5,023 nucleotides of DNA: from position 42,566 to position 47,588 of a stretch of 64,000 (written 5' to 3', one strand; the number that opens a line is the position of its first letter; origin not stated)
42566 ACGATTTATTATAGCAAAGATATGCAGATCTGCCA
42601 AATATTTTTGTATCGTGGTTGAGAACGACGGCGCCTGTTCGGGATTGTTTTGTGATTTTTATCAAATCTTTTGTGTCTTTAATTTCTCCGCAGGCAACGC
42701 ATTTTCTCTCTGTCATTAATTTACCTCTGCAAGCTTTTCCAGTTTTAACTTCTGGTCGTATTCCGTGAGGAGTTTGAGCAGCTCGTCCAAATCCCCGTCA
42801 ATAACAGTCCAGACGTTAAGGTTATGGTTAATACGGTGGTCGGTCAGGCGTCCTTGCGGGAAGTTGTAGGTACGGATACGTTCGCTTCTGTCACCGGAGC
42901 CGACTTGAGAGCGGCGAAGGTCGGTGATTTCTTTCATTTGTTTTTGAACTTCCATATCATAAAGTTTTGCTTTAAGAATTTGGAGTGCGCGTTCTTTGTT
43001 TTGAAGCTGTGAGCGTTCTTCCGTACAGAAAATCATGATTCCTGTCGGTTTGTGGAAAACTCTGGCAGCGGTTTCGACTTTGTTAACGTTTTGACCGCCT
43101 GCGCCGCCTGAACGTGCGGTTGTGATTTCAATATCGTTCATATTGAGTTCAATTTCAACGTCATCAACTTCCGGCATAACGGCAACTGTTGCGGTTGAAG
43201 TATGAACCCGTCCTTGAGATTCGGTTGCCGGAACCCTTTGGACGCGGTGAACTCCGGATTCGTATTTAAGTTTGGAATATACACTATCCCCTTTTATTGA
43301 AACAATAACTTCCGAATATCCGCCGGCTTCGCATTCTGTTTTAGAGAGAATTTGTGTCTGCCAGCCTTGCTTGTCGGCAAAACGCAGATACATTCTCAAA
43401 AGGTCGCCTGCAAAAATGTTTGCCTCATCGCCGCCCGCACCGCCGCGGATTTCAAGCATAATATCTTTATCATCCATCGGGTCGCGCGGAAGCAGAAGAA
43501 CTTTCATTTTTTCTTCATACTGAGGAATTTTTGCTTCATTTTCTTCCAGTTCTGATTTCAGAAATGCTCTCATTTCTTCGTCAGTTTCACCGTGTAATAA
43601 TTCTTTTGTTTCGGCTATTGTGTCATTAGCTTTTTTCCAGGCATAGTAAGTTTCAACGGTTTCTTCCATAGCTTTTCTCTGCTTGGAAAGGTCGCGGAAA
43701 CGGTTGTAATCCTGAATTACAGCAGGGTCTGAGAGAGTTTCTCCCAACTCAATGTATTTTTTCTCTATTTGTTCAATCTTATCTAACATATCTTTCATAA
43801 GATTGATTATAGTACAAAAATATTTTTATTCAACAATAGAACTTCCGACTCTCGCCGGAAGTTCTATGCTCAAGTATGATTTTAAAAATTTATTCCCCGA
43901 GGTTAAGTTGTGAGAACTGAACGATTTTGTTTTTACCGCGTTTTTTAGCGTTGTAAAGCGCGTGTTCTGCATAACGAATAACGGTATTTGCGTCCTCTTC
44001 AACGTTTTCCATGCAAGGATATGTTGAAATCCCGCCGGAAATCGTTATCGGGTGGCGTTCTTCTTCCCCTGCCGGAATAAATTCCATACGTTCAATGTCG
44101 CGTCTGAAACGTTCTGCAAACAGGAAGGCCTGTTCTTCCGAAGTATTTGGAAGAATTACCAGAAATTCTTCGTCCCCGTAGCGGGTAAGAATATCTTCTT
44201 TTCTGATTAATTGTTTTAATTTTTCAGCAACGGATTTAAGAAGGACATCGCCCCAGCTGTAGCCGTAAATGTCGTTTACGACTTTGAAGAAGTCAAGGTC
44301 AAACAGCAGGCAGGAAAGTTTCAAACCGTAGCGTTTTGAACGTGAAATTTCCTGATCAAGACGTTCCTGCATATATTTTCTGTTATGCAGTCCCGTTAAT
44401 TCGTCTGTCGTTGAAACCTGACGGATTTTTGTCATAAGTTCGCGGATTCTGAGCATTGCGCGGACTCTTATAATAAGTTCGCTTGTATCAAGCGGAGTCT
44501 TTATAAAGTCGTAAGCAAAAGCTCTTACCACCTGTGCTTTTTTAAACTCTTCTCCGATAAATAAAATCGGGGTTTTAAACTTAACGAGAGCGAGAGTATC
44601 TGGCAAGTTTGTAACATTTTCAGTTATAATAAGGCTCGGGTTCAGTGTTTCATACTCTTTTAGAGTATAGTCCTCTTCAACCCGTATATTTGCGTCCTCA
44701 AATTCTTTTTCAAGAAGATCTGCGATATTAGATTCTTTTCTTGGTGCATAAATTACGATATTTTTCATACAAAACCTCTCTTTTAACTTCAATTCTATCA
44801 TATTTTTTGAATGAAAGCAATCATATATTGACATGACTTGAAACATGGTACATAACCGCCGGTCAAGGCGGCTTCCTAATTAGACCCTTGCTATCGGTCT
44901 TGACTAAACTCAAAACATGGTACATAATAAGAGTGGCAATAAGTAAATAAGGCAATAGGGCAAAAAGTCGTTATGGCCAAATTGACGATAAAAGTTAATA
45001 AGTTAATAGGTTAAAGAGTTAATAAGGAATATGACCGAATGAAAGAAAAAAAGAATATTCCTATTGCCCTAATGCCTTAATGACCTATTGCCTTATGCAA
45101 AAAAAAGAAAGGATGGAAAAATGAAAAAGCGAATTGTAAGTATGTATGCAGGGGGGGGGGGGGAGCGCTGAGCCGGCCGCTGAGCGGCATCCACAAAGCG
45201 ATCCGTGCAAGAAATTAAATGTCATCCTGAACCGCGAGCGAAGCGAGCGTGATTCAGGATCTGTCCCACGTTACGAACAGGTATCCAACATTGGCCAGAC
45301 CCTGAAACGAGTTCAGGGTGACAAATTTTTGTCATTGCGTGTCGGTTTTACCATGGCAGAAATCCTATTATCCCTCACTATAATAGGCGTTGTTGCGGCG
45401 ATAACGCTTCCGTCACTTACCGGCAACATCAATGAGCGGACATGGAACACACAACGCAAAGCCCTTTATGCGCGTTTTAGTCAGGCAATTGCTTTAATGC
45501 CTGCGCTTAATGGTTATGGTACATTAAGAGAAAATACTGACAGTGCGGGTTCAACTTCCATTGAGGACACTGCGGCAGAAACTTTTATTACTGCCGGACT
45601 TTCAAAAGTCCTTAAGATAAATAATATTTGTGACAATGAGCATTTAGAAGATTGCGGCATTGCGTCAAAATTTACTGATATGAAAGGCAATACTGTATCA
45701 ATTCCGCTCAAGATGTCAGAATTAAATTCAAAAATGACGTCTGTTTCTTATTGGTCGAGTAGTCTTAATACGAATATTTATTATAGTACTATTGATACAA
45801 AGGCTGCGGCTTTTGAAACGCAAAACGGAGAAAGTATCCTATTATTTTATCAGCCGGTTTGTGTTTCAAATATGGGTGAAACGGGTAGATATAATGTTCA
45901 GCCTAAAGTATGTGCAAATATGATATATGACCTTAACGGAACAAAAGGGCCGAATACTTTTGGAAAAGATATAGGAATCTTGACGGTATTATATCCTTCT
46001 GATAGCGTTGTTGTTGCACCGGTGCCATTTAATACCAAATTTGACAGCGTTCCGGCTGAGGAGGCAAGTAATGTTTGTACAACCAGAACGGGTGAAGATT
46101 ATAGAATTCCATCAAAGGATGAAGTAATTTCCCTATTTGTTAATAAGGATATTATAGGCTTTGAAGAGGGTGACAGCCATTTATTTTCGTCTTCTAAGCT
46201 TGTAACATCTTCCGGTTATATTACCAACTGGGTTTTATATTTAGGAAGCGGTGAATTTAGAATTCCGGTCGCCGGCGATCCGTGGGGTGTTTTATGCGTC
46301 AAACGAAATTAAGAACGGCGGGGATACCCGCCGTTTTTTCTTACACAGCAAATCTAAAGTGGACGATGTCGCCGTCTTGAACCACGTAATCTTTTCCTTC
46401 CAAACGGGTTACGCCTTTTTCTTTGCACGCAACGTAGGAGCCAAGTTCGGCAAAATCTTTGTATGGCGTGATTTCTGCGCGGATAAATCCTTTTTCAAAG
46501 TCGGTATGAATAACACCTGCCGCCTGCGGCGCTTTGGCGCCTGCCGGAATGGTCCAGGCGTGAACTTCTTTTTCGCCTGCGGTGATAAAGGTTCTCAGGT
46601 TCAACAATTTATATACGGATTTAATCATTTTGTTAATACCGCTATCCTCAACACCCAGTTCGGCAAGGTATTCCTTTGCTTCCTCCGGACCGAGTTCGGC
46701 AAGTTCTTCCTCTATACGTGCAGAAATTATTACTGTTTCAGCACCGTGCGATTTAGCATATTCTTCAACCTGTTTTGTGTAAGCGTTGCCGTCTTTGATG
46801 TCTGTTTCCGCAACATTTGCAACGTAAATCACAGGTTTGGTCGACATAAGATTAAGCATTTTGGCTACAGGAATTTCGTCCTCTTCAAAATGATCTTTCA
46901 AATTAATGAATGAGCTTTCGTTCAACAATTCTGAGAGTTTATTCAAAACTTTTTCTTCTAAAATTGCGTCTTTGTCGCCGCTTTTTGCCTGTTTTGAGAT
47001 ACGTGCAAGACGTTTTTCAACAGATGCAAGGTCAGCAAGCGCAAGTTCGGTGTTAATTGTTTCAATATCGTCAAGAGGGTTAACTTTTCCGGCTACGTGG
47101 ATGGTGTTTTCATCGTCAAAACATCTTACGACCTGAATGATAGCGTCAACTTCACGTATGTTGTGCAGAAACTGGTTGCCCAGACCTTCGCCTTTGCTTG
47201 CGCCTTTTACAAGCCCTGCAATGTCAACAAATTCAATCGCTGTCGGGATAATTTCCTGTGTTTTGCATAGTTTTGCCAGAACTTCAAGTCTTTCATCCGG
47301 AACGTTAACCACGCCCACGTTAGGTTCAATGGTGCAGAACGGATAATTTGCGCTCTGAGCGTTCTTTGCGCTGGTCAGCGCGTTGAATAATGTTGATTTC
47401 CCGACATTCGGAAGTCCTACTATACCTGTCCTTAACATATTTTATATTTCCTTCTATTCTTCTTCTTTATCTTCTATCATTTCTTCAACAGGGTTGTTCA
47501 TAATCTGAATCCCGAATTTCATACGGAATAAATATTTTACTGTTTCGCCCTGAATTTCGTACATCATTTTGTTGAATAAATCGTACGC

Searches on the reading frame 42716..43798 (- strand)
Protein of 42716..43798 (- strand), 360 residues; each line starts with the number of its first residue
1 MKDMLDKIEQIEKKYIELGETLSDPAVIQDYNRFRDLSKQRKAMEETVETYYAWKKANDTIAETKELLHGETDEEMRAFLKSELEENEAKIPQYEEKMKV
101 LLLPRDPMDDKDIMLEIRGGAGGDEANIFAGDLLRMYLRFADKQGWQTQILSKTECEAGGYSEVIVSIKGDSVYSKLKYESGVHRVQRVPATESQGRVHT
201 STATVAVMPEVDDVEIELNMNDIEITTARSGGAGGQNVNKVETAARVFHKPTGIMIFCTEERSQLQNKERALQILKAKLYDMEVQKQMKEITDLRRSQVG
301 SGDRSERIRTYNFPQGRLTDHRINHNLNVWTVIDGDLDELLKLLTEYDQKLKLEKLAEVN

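Call 31: search_protein_families(library=pfam, proteins=[window:42716-43798:-], max_evalue=0.00001)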
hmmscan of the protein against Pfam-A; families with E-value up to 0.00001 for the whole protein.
window:42716-43798:- (360 aa): 3 families
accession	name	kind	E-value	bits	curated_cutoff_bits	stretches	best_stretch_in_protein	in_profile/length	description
PF03462.23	PCRF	-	2.6e-74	249.7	24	1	11-205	1-194/194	PCRF domain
PF00472.26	RF-1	-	8.3e-40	135.8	35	1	212-322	1-116/116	RF-1 domain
PF16326.10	ABC_tran_CTD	-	2.8e-06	27.9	32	1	6-53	15-62/69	ABC transporter C-terminal domain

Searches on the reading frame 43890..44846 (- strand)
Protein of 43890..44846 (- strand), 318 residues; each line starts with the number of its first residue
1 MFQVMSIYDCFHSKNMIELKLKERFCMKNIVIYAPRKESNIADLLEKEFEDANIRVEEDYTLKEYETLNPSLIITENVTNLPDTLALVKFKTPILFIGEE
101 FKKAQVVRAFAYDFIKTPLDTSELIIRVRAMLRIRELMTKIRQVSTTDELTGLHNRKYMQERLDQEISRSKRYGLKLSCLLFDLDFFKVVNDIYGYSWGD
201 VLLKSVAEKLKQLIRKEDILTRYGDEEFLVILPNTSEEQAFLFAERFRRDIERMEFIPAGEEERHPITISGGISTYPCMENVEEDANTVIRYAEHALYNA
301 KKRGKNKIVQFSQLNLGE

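Call 30: search_protein_families(library=pfam, proteins=[window:43890-44846:-], max_evalue=0.00001)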
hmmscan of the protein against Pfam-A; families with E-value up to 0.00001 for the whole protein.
window:43890-44846:- (318 aa): 1 family
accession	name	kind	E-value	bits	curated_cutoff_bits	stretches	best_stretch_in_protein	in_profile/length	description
PF00990.26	GGDEF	-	1.8e-44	151.8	23.8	1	146-307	2-161/161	Diguanylate cyclase, GGDEF domain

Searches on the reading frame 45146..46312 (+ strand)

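Call 11: search_protein_families(library=pfam, proteins=[window:45146-46312:+], max_evalue=0.01)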
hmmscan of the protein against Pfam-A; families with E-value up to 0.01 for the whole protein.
window:45146-46312:+ (388 aa): 0 families

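Call 12: search_protein_families(library=ncbifam, proteins=[window:45146-46312:+], max_evalue=0.01)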
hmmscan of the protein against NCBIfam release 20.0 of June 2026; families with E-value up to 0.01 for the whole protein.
window:45146-46312:+ (388 aa): 4 families
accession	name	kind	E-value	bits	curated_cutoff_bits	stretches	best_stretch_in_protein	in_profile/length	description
TIGR01708.2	typeII_sec_gspH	equivalog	0.0001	22.3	80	1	67-115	3-51/169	type II secretion system minor pseudopilin GspH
TIGR01710.1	typeII_sec_gspG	equivalog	0.00023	21.2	88.85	1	67-107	2-42/134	type II secretion system major pseudopilin GspG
NF041013.1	T4P_ComGE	equivalog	0.00035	20.6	49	1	67-109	5-47/83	competence type IV pilus minor pilin ComGE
TIGR02532.1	IV_pilin_GFxxxE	domain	0.009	15.8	16.3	0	67-88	3-24/24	prepilin-type N-terminal cleavage/methylation domain-containing protein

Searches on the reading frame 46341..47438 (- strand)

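Call 30: search_protein_families(library=pfam, proteins=[window:46341-47438:-], max_evalue=0.00001)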
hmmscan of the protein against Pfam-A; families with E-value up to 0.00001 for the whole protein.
window:46341-47438:- (365 aa): 3 families
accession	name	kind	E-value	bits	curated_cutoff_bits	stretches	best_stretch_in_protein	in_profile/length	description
PF06071.19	YchF-GTPase_C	-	2.3e-37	127.4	27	1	281-363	1-83/84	Protein of unknown function (DUF933)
PF01926.29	MMR_HSR1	-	3.6e-23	82.3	21.9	1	4-110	2-86/113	50S ribosome-binding GTPase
PF02421.24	FeoB_N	-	4.6e-09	36.4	27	1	5-53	4-51/156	Ferrous iron transport protein B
